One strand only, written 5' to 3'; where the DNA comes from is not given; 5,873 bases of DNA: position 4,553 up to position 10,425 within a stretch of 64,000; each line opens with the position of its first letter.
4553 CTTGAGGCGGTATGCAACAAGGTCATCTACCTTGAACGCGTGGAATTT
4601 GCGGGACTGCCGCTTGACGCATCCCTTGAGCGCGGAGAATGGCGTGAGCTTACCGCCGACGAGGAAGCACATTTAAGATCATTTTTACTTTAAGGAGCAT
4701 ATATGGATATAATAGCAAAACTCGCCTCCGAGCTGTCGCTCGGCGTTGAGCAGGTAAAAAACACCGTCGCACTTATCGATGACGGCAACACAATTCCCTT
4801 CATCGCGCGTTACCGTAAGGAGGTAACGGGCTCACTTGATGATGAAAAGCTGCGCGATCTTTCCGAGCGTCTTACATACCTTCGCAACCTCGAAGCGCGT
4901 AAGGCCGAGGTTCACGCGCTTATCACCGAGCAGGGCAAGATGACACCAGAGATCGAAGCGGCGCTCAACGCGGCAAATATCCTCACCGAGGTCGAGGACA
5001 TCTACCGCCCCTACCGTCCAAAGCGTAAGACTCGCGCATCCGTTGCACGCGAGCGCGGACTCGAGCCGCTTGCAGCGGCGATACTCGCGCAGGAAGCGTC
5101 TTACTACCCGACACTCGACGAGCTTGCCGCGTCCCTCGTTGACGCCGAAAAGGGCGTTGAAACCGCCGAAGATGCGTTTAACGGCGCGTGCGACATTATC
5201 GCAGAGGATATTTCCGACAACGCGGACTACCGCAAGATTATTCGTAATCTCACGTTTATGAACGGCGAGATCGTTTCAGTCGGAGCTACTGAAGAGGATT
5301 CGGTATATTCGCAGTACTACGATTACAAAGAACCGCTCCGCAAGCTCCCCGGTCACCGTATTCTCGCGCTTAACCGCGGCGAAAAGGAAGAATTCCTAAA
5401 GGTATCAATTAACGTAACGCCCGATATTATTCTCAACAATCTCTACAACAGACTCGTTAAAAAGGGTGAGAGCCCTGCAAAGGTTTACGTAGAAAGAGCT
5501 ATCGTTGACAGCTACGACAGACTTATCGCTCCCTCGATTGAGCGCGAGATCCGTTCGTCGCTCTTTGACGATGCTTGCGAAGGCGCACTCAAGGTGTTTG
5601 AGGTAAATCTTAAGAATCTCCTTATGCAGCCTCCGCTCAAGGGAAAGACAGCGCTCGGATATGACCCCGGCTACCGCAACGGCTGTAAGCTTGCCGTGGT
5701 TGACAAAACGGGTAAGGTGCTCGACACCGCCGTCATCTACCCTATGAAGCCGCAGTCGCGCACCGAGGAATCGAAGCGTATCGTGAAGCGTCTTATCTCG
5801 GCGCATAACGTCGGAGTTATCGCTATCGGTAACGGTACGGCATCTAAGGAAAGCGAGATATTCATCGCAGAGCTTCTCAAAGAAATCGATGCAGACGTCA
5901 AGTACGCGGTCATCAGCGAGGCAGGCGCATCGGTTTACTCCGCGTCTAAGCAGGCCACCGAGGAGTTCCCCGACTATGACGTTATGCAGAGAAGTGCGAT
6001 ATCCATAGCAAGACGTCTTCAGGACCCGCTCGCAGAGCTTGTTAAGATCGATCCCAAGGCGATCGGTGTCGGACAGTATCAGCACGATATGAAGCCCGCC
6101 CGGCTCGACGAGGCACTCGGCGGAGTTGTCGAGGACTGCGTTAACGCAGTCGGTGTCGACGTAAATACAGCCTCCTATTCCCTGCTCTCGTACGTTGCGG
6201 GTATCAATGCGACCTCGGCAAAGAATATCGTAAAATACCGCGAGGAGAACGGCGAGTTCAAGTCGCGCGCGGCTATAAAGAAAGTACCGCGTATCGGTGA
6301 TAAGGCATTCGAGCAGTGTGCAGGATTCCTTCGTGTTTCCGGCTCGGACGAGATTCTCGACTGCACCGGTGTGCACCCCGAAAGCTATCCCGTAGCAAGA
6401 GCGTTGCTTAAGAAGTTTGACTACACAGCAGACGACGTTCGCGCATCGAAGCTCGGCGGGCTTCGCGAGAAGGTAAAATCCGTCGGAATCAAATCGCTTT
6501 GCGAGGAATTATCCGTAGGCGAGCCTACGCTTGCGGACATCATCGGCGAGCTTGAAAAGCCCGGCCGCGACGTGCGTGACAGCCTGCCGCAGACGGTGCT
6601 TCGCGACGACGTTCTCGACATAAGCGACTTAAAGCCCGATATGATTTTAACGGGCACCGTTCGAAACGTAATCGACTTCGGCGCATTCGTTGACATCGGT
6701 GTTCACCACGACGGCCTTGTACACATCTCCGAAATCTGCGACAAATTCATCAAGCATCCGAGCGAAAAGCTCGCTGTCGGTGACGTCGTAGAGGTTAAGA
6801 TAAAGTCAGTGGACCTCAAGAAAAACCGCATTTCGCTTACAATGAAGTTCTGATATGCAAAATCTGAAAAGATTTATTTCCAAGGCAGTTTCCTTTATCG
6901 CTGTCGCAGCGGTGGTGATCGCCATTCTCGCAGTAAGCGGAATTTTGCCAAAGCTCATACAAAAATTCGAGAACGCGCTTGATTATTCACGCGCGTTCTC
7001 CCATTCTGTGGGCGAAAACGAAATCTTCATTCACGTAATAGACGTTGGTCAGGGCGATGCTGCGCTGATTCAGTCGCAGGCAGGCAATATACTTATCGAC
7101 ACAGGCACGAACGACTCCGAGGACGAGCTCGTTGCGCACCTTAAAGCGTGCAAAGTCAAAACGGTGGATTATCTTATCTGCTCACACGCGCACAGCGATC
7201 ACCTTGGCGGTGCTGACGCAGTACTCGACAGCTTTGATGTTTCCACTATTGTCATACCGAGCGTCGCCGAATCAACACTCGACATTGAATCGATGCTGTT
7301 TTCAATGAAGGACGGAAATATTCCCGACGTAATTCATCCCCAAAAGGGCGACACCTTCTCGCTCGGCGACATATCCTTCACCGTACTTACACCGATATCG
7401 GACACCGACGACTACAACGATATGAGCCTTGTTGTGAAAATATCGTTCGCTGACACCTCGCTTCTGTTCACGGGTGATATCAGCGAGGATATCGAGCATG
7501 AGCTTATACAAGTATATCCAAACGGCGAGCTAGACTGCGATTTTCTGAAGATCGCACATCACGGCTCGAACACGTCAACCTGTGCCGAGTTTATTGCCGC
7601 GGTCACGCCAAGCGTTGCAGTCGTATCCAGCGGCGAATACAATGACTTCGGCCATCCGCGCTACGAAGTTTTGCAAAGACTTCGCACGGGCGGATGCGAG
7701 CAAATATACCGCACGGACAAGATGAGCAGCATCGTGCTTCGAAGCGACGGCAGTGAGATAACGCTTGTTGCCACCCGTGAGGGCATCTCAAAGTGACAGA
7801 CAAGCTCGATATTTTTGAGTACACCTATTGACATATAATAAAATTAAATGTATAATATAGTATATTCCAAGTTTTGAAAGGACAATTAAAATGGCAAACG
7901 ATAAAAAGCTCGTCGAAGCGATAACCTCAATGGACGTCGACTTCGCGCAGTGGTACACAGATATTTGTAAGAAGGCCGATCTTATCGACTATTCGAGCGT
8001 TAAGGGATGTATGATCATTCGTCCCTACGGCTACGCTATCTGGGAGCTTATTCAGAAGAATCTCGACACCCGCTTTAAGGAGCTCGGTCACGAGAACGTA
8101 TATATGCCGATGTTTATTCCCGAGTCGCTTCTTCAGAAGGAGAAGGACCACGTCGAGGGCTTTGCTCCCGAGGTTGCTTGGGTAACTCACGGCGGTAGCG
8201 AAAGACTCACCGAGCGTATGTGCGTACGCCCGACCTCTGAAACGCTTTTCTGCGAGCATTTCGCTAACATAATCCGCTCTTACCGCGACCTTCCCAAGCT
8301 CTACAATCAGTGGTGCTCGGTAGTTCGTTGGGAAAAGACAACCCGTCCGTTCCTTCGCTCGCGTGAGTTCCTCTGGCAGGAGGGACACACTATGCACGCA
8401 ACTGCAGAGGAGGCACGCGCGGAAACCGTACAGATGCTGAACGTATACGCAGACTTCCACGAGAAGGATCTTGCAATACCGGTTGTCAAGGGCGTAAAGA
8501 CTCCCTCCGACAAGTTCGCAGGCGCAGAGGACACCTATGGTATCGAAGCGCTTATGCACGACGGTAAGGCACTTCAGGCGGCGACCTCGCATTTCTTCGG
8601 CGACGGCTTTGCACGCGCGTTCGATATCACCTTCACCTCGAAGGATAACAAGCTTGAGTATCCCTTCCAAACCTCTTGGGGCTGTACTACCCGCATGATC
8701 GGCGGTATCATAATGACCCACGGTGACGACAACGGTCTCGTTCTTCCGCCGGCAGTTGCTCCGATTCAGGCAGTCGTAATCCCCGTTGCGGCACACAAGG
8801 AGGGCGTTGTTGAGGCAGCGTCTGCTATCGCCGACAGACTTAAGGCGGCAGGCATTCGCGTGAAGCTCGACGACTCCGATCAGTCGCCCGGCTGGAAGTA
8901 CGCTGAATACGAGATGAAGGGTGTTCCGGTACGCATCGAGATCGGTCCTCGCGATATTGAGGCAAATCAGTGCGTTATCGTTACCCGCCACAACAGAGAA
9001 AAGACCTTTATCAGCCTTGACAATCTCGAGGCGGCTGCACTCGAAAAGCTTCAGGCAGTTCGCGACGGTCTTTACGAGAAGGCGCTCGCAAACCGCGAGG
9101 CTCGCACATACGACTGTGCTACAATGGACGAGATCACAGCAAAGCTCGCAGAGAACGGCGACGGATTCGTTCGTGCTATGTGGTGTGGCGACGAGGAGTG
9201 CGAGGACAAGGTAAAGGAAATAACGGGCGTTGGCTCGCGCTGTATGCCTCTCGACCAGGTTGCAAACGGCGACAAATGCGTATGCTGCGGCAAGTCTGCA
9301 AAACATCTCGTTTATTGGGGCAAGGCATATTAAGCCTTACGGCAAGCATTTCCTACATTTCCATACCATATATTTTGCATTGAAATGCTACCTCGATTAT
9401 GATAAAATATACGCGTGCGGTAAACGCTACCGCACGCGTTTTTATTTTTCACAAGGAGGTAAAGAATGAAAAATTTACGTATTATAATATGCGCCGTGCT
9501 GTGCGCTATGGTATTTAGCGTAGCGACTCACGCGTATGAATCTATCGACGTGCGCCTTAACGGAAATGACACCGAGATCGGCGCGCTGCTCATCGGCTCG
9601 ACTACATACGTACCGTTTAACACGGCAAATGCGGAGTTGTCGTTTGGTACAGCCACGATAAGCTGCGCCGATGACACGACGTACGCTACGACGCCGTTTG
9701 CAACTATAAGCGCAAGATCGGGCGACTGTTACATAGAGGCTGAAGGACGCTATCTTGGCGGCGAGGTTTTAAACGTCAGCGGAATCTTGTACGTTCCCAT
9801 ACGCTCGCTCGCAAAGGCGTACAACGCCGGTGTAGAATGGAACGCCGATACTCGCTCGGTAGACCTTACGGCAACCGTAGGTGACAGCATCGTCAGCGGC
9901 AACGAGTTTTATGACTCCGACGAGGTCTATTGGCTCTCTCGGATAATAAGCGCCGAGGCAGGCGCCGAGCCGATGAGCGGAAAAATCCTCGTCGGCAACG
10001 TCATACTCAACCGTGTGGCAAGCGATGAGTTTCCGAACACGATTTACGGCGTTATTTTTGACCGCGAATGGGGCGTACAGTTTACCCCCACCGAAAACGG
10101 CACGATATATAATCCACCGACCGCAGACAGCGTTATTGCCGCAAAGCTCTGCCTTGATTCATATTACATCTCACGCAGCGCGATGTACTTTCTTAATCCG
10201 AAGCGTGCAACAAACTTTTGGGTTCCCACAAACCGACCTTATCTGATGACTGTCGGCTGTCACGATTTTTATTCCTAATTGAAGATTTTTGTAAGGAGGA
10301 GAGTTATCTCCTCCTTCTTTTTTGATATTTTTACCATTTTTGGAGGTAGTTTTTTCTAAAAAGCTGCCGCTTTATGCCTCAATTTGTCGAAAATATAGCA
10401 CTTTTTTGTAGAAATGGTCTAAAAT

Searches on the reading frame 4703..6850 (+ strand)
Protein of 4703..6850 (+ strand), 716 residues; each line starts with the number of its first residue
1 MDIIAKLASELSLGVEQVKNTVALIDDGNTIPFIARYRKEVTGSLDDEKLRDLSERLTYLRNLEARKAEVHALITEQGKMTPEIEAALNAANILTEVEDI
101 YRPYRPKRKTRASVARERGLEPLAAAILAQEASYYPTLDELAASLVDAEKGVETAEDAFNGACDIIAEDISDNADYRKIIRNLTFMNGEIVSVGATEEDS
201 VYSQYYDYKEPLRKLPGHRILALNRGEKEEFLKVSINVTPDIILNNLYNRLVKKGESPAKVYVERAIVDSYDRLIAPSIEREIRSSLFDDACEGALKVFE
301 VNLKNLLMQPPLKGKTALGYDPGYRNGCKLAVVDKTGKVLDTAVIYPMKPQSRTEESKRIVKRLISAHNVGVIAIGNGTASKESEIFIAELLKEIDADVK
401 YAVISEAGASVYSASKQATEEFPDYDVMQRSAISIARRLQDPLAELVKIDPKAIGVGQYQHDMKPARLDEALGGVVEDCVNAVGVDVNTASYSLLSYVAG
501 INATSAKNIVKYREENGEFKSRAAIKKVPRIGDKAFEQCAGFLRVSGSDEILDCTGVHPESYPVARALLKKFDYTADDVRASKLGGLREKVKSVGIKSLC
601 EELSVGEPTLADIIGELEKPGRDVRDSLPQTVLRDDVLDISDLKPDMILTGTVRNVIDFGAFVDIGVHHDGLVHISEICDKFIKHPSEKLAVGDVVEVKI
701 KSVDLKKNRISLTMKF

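Call 47: search_protein_families(library=pfam, proteins=[window:4703-6850:+], max_evalue=0.00001)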
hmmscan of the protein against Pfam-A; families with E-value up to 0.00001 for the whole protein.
window:4703-6850:+ (716 aa): 9 families
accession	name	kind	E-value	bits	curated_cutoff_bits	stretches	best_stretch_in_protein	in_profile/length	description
PF16921.10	Tex_YqgF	-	3.5e-54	183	27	1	316-440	2-126/126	Tex protein YqgF-like domain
PF09371.15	Tex_N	-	2.2e-30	104.6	32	1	1-74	1-74/75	Tex-like protein N-terminal domain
PF12836.13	HHH_3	-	8.4e-30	103.1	27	1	480-544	1-65/65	Helix-hairpin-helix motif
PF22706.1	Tex_central_region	-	2.7e-25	89.8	27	1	139-299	7-178/178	Tex central region-like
PF17674.7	HHH_9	-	1.1e-18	68.3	23.1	1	550-625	1-70/70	HHH domain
PF00575.29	S1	-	4e-18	66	22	1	644-715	3-74/74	S1 RNA binding domain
PF23459.1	S1_RRP5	-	5.7e-10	40.1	27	1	643-712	1-70/72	RRP5 S1 domain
PF14639.11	YqgF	-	6.6e-09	36.2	35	1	331-447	24-147/150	Holliday-junction resolvase-like of SPT6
PF14635.12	HHH_7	-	4.6e-08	33.8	27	1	457-545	9-103/104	Helix-hairpin-helix motif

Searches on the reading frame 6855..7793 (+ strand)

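Call 47: search_protein_families(library=pfam, proteins=[window:6855-7793:+], max_evalue=0.00001)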
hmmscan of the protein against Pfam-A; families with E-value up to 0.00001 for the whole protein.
window:6855-7793:+ (313 aa): 2 families
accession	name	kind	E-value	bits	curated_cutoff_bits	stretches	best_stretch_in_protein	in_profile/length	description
PF00753.33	Lactamase_B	-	1.7e-24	87.3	22.7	1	63-260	2-195/196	Metallo-beta-lactamase superfamily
PF12706.13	Lactamase_B_2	-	3.1e-08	33.9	27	1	78-213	2-147/200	Beta-lactamase superfamily domain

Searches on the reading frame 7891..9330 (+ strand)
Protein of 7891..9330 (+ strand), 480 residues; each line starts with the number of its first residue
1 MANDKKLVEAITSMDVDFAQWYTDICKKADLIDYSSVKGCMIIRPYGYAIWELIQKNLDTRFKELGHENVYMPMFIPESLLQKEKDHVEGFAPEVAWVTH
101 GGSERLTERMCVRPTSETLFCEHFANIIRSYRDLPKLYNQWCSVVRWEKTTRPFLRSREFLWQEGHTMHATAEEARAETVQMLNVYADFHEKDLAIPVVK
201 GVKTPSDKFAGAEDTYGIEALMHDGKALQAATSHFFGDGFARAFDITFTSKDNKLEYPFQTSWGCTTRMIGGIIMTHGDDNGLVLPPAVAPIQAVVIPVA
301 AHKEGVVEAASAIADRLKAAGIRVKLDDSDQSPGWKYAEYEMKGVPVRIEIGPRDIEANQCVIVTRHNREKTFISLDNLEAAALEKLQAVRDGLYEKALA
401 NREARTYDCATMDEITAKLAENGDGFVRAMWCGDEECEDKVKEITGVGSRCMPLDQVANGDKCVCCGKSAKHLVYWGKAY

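Call 47: search_protein_families(library=pfam, proteins=[window:7891-9330:+], max_evalue=0.00001)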
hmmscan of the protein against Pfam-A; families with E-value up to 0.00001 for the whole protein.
window:7891-9330:+ (480 aa): 3 families
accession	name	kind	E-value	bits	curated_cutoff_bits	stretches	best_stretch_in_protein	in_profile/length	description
PF09180.16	ProRS-C_1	-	1.6e-25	89.5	31.5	1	412-480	1-71/71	Prolyl-tRNA synthetase, C-terminal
PF03129.25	HGTP_anticodon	-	8.7e-24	83.9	21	1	293-383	1-91/94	Anticodon binding domain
PF00587.30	tRNA-synt_2b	-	5.9e-23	82.3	29.3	1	105-274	6-176/179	tRNA synthetase class II core domain (G, H, P, S and T)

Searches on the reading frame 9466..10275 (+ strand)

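Call 47: search_protein_families(library=pfam, proteins=[window:9466-10275:+], max_evalue=0.00001)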
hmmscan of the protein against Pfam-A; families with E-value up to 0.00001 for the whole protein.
window:9466-10275:+ (270 aa): 2 families
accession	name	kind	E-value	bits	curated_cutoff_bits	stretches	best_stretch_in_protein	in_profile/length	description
PF07486.17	Hydrolase_2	-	1.1e-22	80.9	27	1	168-269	2-100/100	Cell Wall Hydrolase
PF07833.16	Cu_amine_oxidN1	-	6.8e-06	26.4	24.2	0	32-132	3-106/108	Copper amine oxidase N-terminal domain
